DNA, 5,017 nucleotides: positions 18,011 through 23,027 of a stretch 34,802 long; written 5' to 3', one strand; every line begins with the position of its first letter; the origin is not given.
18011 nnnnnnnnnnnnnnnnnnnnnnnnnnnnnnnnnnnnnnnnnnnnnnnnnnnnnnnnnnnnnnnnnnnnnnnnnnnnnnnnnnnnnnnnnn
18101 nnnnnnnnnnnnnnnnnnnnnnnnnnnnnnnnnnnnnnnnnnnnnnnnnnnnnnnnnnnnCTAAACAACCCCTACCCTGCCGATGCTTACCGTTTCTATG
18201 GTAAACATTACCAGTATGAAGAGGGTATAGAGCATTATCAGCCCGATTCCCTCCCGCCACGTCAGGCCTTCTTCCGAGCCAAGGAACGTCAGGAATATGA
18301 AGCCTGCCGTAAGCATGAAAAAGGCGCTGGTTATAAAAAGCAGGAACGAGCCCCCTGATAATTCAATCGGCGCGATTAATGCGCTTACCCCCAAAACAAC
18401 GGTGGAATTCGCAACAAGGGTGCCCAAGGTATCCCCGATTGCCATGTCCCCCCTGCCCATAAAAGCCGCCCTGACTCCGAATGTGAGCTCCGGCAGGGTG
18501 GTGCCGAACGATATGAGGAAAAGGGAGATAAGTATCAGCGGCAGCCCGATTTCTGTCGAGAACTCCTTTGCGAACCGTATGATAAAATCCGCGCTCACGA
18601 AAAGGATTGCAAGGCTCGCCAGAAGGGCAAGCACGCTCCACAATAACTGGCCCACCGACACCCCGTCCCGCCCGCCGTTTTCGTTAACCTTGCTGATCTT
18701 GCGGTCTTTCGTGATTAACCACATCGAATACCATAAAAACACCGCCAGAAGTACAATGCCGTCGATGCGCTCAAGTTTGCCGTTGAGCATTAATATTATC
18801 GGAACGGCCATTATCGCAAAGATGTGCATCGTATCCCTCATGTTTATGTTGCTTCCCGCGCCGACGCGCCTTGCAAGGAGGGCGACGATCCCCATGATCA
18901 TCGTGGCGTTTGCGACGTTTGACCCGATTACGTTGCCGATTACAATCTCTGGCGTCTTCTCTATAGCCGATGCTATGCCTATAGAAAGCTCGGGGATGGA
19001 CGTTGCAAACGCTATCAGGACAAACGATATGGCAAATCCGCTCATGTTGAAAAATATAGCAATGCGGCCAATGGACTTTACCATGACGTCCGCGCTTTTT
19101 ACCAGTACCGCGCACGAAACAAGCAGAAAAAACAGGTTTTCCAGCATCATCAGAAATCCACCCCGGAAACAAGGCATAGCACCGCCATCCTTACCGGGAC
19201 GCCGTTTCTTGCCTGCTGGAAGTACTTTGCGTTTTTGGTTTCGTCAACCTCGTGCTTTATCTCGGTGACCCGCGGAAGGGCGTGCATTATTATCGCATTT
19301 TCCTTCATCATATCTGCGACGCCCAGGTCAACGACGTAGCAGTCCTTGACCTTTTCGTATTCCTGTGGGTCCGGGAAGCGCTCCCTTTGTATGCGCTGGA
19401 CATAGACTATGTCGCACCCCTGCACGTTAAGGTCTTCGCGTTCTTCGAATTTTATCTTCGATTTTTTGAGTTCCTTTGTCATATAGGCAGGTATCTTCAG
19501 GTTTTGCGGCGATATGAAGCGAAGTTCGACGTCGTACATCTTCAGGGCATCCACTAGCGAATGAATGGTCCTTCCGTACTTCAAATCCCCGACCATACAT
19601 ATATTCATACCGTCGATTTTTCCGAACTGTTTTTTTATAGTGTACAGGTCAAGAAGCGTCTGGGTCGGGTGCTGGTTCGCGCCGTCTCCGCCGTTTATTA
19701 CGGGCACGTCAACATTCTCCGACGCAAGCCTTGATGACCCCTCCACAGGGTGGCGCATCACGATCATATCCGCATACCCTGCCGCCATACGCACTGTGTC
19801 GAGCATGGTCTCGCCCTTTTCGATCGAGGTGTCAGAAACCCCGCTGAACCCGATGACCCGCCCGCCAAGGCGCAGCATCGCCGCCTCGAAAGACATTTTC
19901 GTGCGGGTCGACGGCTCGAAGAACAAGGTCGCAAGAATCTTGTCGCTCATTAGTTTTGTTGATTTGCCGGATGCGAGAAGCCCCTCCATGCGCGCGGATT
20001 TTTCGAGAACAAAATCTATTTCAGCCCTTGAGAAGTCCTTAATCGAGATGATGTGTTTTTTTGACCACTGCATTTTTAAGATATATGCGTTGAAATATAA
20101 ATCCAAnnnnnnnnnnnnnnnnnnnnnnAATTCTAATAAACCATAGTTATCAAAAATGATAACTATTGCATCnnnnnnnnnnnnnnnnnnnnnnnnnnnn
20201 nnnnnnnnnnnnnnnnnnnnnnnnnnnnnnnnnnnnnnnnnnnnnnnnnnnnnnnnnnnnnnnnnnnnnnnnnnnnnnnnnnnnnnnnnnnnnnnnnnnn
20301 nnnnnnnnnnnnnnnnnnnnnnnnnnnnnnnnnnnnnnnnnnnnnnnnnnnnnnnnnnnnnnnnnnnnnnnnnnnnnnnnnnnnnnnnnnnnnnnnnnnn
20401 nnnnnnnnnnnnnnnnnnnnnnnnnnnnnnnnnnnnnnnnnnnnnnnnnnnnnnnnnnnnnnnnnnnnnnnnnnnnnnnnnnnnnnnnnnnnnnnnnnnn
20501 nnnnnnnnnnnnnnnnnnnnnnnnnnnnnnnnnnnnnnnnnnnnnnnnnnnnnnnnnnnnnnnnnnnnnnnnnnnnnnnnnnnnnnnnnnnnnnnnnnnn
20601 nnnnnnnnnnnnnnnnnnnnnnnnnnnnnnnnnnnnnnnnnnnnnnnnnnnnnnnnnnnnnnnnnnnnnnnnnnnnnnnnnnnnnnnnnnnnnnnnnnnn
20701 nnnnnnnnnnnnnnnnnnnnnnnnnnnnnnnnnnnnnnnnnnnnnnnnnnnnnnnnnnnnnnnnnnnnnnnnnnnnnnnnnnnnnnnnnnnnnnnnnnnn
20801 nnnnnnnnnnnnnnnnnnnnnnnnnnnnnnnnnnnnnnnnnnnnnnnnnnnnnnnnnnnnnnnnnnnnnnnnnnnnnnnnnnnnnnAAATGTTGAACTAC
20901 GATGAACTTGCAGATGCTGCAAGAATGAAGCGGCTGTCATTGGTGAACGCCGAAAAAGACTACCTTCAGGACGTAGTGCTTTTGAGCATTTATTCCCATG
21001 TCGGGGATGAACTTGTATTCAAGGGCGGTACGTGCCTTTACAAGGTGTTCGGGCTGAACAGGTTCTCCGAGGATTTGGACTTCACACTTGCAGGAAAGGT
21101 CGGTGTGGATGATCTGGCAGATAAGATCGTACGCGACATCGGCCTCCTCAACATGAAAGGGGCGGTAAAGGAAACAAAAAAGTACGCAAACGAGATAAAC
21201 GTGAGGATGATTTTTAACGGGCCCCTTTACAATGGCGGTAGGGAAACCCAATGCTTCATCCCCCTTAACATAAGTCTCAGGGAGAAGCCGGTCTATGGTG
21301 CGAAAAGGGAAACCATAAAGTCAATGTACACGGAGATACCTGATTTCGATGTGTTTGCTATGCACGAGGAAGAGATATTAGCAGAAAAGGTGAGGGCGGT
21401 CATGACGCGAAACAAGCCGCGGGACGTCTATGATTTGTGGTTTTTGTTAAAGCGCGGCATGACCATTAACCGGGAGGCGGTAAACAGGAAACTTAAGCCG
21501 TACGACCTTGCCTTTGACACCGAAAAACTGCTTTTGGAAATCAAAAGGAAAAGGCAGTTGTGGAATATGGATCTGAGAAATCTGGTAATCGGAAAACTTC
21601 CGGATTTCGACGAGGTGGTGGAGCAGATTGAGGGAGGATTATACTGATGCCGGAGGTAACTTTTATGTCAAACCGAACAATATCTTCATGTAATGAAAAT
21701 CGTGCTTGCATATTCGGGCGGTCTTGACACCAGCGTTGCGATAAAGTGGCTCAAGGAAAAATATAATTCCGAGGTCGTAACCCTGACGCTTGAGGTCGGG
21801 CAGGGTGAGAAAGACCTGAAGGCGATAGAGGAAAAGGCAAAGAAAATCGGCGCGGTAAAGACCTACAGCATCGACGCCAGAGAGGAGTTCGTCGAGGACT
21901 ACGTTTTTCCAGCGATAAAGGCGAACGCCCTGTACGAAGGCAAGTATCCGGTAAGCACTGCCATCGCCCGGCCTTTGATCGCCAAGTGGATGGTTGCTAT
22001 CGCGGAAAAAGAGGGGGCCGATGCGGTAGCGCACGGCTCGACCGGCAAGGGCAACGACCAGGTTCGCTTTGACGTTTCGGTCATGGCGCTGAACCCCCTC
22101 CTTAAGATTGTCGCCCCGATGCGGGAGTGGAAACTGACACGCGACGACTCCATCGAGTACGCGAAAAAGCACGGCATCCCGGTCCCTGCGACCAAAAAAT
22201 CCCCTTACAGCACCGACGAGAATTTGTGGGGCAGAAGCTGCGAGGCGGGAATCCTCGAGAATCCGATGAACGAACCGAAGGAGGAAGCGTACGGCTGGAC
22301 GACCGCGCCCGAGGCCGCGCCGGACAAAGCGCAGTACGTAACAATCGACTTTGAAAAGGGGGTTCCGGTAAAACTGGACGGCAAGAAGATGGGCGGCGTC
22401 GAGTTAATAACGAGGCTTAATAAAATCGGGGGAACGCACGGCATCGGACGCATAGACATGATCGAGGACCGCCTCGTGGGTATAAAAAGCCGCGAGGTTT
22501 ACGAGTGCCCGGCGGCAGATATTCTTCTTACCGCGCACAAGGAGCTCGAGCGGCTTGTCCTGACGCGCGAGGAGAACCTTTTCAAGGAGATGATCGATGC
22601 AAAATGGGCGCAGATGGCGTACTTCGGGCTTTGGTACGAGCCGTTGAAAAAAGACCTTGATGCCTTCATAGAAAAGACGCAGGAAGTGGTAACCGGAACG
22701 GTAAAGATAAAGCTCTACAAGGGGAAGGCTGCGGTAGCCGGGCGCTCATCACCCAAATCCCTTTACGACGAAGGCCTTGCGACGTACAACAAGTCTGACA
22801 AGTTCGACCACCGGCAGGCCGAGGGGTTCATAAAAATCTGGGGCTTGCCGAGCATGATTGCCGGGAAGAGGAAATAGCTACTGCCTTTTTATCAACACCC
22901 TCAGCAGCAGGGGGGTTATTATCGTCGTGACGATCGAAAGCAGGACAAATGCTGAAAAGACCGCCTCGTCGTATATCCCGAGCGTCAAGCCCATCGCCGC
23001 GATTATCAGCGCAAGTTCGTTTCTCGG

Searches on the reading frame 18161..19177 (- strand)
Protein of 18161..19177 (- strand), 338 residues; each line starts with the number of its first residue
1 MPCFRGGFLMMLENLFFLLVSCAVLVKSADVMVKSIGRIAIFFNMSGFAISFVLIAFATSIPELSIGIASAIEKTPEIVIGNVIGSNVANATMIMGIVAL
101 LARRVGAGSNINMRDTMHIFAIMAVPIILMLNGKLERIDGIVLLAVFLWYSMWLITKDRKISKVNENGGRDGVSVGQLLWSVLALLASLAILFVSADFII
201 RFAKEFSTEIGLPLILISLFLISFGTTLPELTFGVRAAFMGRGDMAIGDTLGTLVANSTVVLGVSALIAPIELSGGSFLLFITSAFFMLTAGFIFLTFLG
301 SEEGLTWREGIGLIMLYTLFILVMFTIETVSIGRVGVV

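Call 47: search_protein_families(library=pfam, proteins=[window:18161-19177:-], max_evalue=0.001)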
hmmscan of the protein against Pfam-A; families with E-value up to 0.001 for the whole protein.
window:18161-19177:- (338 aa): 1 family
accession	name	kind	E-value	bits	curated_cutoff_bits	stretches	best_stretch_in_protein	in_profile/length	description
PF01699.29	Na_Ca_ex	-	1.4e-41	142.4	24.9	2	15-155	3-150/151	Sodium/calcium exchanger protein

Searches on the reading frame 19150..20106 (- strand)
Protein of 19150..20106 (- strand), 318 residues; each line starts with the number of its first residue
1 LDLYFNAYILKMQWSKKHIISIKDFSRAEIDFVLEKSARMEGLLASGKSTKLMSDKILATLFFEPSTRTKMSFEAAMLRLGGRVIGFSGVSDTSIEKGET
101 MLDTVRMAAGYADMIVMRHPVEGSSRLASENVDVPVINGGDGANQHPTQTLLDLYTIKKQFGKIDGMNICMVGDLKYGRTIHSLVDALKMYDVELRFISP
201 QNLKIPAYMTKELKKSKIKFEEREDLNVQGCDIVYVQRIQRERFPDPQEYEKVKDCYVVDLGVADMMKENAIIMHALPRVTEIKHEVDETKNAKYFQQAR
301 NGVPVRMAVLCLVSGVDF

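Call 47: search_protein_families(library=pfam, proteins=[window:19150-20106:-], max_evalue=0.001)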
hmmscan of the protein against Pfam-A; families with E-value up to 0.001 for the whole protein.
window:19150-20106:- (318 aa): 2 families
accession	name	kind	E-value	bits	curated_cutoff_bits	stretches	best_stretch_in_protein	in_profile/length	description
PF02729.26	OTCace_N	-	1.6e-46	158.5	29.9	1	17-158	1-147/148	Aspartate/ornithine carbamoyltransferase, carbamoyl-P binding domain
PF00185.30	OTCace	-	1.6e-32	113.2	29.4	1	165-312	1-156/157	Aspartate/ornithine carbamoyltransferase, Asp/Orn binding domain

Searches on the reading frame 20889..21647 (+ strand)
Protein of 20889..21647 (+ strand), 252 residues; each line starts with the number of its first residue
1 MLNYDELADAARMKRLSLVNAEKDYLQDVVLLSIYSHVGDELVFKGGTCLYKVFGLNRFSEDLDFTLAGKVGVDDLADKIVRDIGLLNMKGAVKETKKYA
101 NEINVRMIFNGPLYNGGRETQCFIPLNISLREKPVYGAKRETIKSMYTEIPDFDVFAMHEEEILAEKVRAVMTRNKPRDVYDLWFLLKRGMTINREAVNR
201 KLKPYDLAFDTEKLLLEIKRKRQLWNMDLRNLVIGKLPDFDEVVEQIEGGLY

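Call 47: search_protein_families(library=pfam, proteins=[window:20889-21647:+], max_evalue=0.001)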
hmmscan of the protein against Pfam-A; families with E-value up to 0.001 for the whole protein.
window:20889-21647:+ (252 aa): 1 family
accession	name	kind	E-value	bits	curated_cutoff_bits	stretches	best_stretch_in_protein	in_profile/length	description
PF08843.17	AbiEii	-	2.9e-34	119.5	22.5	1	36-245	9-237/238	Nucleotidyl transferase AbiEii toxin, Type IV TA system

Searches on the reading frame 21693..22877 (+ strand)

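Call 47: search_protein_families(library=pfam, proteins=[window:21693-22877:+], max_evalue=0.001)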
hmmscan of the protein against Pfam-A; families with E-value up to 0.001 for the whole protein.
window:21693-22877:+ (394 aa): 5 families
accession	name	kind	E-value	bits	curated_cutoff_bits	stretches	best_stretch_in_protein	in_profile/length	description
PF20979.2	Arginosuc_syn_C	-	1.2e-97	326.2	27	1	172-389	1-218/219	Arginosuccinate synthase C-terminal domain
PF00764.25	Arginosuc_synth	-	7.9e-77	257.3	27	1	2-163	1-162/162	Arginosuccinate synthase N-terminal HUP domain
PF06508.19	QueC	-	4.5e-05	23.5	22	1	2-93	1-96/210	Queuosine biosynthesis protein QueC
PF24167.1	DUF7411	-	0.00033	20.7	28.7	1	1-70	1-66/194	Family of unknown function (DUF7411)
PF03054.22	tRNA_Me_trans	-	0.00037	20.7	20.6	1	1-115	1-125/202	tRNA methyl transferase HUP domain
